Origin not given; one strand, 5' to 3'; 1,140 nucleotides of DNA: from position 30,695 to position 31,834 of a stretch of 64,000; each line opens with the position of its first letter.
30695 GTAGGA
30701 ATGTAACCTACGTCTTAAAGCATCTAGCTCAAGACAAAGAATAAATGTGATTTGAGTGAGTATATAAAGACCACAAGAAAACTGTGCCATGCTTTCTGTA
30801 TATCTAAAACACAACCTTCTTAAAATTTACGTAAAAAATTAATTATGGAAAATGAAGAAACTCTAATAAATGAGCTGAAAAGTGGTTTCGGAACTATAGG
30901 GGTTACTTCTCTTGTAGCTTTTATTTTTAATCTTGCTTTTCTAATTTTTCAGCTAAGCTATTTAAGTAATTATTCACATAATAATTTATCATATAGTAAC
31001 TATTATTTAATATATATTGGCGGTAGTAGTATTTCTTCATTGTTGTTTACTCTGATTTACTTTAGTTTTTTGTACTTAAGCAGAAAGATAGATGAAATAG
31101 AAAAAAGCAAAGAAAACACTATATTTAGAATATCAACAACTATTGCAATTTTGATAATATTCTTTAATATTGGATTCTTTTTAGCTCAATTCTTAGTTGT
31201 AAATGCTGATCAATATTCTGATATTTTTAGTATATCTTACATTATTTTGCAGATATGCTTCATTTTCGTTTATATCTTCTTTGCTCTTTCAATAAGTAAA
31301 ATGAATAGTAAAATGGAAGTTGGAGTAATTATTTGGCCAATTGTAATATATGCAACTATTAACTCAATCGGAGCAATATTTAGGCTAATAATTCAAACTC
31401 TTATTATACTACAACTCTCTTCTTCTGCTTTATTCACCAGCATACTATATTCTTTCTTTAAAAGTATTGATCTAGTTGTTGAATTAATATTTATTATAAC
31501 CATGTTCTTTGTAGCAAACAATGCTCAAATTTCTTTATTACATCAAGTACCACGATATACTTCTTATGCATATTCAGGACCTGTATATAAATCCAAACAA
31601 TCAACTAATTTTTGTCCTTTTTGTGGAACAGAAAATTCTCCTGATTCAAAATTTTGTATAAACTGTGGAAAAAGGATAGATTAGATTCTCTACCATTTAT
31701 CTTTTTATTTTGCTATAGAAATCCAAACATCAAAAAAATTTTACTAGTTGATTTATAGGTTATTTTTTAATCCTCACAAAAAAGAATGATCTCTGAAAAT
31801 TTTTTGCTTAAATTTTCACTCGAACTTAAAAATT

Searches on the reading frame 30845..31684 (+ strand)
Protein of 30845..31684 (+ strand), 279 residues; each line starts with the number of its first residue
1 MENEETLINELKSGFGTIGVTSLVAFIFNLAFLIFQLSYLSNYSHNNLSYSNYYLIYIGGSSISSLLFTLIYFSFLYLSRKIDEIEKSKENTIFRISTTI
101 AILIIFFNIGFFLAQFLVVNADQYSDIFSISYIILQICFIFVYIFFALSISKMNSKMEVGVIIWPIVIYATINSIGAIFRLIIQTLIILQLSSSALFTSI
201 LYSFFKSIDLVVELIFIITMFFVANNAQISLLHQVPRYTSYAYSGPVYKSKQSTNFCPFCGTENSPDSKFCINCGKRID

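Call 11: search_protein_families(library=pfam, proteins=[window:30845-31684:+], max_evalue=0.01)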
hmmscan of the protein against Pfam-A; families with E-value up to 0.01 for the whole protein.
window:30845-31684:+ (279 aa): 5 families
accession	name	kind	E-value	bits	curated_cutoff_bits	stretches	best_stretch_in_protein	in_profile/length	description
PF13240.11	Zn_Ribbon_1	-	3.4e-08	33.5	25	1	256-277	1-22/23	zinc-ribbon domain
PF13248.11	Zn_ribbon_3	-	7.4e-05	22.5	27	1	256-278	4-26/26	zinc-ribbon domain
PF12773.13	DZR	-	9.6e-05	22.9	27.3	1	257-278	1-22/45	Double zinc ribbon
PF24463.1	DUF7577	-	0.00062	19.8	28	1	257-277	5-25/27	Domain of unknown function (DUF7577)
PF17032.10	Zn_ribbon_15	-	0.0064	17.7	28.9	1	251-275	49-73/73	zinc-ribbon family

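Call 15: find_encoding_contigs(protein=window:30845-31684:+, flank=10000, max_places=10)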
Protein window:30845-31684:+ (279 aa): 3 contigs read that carry it; 2 places shown.
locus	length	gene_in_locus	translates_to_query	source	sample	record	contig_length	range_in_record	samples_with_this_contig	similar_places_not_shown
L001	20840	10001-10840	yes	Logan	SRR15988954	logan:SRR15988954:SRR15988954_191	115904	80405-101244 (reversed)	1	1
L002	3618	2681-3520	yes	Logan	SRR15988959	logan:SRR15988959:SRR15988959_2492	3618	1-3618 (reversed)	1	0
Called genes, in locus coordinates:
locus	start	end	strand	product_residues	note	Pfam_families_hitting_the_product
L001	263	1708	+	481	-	-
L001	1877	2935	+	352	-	PF06439:3keto-disac_hyd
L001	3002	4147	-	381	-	-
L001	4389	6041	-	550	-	-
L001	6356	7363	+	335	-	PF00528:BPD_transp_1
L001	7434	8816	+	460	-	PF00083:Sugar_tr, PF07690:MFS_1, PF12832:MFS_1_like (faint), PF06779:MFS_4 (weak), PF07690:MFS_1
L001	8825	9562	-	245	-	PF13230:GATase_4, PF13522:GATase_6 (weak)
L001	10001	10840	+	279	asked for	PF13240:Zn_Ribbon_1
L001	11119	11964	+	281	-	PF13240:Zn_Ribbon_1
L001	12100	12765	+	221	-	-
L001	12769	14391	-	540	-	PF16656:Pur_ac_phosph_N, PF00149:Metallophos, PF07705:CARDB (weak)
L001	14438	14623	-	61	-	-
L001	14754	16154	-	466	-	PF13229:Beta_helix, PF05048:NosD, PF13229:Beta_helix, PF05048:NosD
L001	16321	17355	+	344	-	PF13187:Fer4_9 (faint), PF12838:Fer4_7 (faint), PF13534:Fer4_17 (faint), PF00037:Fer4 (faint), PF12797:Fer4_2 (faint), PF13237:Fer4_10 (faint), PF17179:Fer4_22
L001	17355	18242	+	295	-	PF00970:FAD_binding_6 (weak), PF00175:NAD_binding_1, PF10418:DHODB_Fe-S_bind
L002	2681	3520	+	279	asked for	PF13240:Zn_Ribbon_1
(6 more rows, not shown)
